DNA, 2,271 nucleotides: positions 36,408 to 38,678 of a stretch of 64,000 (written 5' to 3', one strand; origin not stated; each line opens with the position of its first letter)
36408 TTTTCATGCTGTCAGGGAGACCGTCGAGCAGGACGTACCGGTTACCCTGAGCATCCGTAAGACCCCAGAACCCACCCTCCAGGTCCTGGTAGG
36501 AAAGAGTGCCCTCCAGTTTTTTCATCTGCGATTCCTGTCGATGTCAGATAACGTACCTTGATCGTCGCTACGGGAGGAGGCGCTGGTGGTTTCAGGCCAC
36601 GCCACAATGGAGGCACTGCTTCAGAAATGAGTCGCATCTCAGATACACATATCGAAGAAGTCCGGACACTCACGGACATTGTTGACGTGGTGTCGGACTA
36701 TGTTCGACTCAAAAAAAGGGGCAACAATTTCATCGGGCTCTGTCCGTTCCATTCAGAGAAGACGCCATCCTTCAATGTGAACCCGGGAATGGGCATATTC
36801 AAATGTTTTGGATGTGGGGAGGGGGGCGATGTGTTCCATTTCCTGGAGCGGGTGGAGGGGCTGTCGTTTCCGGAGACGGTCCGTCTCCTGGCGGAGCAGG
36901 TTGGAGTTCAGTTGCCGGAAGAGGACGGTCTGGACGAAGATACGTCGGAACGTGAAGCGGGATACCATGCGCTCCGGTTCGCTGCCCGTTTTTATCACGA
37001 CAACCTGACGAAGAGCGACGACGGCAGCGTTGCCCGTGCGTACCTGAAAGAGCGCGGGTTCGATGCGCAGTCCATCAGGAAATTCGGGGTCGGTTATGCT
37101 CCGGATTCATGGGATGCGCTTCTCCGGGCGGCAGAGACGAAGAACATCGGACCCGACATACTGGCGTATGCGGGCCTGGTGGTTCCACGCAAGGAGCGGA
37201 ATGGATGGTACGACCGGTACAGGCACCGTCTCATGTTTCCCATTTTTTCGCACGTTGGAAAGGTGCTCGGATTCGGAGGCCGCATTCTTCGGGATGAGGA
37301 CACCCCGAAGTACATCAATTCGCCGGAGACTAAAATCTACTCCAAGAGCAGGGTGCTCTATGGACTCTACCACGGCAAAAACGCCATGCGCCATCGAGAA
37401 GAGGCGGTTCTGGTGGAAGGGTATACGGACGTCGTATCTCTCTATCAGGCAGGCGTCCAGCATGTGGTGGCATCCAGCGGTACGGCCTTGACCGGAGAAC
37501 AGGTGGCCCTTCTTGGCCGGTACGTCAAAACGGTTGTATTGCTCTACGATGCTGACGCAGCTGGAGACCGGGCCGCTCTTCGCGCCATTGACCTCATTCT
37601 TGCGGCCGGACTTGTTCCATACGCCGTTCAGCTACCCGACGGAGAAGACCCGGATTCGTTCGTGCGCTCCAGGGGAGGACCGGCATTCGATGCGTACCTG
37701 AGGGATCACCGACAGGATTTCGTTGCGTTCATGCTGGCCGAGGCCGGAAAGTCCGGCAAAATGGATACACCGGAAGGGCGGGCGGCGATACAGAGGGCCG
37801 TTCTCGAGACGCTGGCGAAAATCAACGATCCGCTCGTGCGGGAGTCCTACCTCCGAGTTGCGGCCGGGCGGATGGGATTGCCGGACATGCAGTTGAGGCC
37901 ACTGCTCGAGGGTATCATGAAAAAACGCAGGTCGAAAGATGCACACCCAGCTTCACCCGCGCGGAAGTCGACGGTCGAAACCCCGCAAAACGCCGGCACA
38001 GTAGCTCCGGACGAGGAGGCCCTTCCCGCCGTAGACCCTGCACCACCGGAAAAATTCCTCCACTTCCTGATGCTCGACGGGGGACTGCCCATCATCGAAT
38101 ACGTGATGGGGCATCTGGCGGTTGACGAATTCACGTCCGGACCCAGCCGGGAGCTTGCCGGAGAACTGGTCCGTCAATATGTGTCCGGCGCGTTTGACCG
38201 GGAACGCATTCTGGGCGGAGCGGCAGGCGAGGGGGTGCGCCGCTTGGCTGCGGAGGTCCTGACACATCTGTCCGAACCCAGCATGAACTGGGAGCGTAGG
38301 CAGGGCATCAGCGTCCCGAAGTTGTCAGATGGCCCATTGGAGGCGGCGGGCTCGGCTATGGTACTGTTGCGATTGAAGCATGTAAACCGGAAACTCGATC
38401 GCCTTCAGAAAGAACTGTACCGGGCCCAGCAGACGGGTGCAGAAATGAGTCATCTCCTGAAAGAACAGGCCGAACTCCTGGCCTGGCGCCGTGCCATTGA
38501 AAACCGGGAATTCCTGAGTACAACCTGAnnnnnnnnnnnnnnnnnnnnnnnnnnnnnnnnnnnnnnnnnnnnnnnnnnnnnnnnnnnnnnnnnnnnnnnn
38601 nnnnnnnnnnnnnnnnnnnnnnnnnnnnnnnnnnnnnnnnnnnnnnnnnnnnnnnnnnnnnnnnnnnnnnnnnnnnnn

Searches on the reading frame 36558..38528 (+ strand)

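Call 59: search_protein_families(library=pfam, proteins=[window:36558-38528:+], max_evalue=0.00001)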
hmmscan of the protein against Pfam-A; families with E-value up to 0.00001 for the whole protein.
window:36558-38528:+ (656 aa): 7 families
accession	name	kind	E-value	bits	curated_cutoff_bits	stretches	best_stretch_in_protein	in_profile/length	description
PF08275.17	DNAG_N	-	5.5e-40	136.8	26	1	145-272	1-126/128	DNA primase catalytic core, N-terminal domain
PF01807.25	Zn_ribbon_DnaG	-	3.9e-35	120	24.9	1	28-122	2-96/98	CHC2 zinc finger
PF13155.12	Toprim_2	-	1.3e-21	77.2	22.1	1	284-368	1-87/88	Toprim-like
PF13662.12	Toprim_4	-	2.3e-15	57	25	1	282-352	2-79/85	Toprim domain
PF01751.28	Toprim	-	7.9e-12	45.6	23.1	1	283-347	2-80/96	Toprim domain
PF10410.14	DnaB_bind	-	2e-10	41.2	20.6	1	390-443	2-55/56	DnaB-helicase binding domain of primase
PF13362.12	Toprim_3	-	1.2e-08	35.7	27.2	1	284-373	3-93/95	Toprim domain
